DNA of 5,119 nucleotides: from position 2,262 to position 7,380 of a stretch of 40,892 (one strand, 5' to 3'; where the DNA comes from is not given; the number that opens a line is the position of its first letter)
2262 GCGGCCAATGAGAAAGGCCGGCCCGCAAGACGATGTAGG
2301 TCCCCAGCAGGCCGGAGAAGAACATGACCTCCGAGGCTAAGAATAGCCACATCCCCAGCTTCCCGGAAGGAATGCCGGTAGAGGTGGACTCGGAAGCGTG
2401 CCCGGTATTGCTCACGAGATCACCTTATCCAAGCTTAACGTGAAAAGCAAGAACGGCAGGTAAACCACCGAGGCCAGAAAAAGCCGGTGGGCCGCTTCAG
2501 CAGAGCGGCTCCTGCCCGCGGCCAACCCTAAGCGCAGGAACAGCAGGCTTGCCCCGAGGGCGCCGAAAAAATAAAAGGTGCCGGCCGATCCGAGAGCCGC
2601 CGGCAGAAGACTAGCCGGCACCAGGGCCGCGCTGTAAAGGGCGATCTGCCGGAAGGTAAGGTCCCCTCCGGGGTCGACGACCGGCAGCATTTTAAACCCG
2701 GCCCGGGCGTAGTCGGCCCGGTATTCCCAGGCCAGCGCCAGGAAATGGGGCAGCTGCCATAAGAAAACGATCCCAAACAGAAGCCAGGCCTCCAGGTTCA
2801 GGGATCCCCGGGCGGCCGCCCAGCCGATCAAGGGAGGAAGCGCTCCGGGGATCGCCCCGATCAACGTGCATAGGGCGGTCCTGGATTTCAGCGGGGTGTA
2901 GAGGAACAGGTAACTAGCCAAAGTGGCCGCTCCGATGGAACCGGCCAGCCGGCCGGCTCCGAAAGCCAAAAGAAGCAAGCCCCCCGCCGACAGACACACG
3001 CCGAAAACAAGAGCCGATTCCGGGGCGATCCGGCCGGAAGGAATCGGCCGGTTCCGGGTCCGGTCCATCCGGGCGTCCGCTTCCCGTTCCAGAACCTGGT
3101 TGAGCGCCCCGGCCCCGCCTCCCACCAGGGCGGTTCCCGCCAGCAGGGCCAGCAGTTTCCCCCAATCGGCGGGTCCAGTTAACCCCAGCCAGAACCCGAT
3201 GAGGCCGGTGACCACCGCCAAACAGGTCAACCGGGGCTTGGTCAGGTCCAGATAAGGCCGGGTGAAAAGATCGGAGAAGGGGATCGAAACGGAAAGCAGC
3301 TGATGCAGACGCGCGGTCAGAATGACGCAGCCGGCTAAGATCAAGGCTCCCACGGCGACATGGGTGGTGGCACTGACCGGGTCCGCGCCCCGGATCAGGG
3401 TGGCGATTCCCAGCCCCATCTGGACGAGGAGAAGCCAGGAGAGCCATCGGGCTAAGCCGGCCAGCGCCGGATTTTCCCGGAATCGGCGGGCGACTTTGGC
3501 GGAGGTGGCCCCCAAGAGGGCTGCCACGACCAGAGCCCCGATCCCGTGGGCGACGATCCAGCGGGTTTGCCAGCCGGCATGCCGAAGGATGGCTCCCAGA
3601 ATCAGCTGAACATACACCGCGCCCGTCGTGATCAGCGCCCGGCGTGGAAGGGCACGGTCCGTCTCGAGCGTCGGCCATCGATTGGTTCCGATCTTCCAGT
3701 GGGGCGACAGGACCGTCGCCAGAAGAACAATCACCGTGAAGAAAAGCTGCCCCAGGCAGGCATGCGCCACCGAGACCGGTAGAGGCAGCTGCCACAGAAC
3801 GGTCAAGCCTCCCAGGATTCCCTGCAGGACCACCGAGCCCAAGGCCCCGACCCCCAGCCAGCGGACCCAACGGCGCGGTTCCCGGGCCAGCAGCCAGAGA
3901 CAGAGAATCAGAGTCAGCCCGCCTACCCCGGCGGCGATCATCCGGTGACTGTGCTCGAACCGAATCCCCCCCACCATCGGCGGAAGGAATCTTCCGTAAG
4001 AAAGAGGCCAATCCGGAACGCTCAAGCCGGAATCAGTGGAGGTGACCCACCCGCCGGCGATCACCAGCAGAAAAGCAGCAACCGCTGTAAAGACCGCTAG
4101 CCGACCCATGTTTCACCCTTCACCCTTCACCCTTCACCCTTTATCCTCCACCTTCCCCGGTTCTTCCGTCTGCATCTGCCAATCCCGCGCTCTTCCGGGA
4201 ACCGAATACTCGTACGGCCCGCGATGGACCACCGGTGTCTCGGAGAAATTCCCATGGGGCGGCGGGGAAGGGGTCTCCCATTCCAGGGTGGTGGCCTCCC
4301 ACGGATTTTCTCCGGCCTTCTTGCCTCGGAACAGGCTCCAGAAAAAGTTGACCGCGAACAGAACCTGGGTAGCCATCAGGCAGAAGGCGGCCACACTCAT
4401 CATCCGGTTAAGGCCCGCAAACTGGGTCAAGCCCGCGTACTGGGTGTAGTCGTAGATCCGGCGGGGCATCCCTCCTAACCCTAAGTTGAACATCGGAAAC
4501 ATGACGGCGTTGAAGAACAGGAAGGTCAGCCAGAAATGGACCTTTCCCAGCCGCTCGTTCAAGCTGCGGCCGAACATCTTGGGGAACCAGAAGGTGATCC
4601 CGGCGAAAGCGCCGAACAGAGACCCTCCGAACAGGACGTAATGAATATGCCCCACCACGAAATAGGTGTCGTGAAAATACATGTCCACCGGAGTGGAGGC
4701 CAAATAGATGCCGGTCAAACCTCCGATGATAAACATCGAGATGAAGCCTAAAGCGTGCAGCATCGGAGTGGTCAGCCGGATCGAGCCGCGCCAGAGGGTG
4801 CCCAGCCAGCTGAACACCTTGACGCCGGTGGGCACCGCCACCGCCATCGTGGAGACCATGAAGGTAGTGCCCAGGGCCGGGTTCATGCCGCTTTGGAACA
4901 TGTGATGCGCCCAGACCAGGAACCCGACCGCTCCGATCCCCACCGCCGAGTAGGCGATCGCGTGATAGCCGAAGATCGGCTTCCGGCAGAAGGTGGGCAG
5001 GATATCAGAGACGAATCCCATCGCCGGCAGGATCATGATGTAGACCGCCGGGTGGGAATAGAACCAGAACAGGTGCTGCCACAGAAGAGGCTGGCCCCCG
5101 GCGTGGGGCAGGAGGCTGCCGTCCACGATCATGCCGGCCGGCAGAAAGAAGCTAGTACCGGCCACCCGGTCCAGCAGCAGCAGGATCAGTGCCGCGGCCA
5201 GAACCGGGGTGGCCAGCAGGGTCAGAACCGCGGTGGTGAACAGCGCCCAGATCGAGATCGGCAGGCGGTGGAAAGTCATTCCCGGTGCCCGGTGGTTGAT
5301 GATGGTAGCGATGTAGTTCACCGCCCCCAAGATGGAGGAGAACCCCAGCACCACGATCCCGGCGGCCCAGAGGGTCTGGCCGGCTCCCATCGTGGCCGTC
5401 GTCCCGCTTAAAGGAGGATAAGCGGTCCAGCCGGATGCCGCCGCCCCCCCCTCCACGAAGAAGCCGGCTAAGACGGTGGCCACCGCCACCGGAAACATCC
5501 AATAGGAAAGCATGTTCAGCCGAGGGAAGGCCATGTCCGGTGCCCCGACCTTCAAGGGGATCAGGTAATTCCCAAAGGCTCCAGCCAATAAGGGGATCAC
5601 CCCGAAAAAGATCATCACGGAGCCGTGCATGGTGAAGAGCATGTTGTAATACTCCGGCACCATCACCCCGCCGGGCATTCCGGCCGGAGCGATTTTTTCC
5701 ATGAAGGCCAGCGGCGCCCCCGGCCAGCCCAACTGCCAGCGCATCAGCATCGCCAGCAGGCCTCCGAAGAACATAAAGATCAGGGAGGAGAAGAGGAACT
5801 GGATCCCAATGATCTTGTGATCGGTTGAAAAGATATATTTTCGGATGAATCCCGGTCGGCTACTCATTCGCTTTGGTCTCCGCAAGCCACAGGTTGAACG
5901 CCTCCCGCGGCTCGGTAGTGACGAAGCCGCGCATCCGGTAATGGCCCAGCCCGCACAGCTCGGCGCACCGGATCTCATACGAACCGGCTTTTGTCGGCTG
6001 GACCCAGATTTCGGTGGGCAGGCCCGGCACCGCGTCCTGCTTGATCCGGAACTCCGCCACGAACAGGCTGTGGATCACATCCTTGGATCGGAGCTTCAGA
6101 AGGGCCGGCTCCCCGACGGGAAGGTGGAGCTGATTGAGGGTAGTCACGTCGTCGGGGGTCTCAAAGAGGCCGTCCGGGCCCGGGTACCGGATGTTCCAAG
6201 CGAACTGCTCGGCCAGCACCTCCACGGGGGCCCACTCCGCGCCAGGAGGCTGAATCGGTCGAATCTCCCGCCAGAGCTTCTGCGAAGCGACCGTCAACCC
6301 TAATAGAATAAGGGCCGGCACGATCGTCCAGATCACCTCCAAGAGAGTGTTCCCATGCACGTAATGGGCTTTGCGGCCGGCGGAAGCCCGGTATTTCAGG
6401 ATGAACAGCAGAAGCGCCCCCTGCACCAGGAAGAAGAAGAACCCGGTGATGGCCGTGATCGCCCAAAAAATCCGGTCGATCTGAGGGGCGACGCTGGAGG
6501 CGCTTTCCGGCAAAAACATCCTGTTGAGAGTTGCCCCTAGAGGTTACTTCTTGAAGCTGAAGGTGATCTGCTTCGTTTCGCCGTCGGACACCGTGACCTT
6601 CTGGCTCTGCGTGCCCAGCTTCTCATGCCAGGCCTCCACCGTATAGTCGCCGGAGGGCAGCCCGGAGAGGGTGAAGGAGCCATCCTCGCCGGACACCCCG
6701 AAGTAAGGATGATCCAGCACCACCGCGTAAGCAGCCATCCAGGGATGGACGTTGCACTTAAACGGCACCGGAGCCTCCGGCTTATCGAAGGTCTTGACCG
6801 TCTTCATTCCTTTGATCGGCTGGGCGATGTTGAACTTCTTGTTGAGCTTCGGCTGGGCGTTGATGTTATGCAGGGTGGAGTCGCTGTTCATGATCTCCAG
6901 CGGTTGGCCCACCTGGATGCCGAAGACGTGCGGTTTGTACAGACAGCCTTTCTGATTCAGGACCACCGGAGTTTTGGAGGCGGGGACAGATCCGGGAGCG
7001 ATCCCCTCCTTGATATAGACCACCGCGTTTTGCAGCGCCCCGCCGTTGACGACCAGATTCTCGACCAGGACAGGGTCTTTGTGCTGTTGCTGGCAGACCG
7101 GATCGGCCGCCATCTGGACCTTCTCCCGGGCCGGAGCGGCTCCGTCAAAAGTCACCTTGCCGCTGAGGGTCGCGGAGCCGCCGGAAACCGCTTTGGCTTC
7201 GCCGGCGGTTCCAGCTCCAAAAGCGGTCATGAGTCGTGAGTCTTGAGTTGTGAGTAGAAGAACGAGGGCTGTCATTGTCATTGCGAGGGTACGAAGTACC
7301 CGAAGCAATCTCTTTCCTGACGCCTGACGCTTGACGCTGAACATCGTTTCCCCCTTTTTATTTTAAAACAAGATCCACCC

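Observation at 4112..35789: Family of inverted heptanucleotide-array hairpins at gene boundaries (H1-H5)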

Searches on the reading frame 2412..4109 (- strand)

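Call 16: search_protein_families(library=pfam, proteins=[window:2412-4109:-], max_evalue=0.01)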
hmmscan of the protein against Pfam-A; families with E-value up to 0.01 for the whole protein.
window:2412-4109:- (565 aa): 3 families
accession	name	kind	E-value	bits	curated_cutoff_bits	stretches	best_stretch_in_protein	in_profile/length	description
PF01040.23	UbiA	-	5.3e-57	193.4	34.2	1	298-546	1-248/250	UbiA prenyltransferase family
PF02628.20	COX15-CtaA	-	1.7e-21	77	29.9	3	52-177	78-206/322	Cytochrome oxidase assembly protein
PF19728.4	DUF6220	-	0.0036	18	29.8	1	54-98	18-62/66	Family of unknown function (DUF6220)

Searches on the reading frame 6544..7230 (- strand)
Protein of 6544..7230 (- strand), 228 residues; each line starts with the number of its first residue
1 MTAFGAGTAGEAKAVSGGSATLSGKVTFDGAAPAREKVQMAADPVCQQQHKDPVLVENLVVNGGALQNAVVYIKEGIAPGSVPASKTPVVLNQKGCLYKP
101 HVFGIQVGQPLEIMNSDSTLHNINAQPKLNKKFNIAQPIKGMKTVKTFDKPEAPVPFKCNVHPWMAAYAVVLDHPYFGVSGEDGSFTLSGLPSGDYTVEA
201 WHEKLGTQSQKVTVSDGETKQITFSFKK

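Call 16: search_protein_families(library=pfam, proteins=[window:6544-7230:-], max_evalue=0.01)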
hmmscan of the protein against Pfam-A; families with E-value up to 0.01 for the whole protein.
window:6544-7230:- (228 aa): 4 families
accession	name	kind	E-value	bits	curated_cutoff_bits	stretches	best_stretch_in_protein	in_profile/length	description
PF13620.12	CarboxypepD_reg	-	7.1e-09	36.3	32.3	1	178-225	32-80/82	Carboxypeptidase regulatory-like domain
PF13715.12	CarbopepD_reg_2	-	2.8e-05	24.5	32.2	1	179-227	29-77/88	CarboxypepD_reg-like domain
PF14686.12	fn3_3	-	3.1e-05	24.1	24.4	1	182-221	33-74/75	Polysaccharide lyase family 4, domain II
PF09430.16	EMC7_beta-sandw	-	0.00017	22.2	26.6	1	166-219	8-64/122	ER membrane protein complex subunit 7, beta-sandwich domain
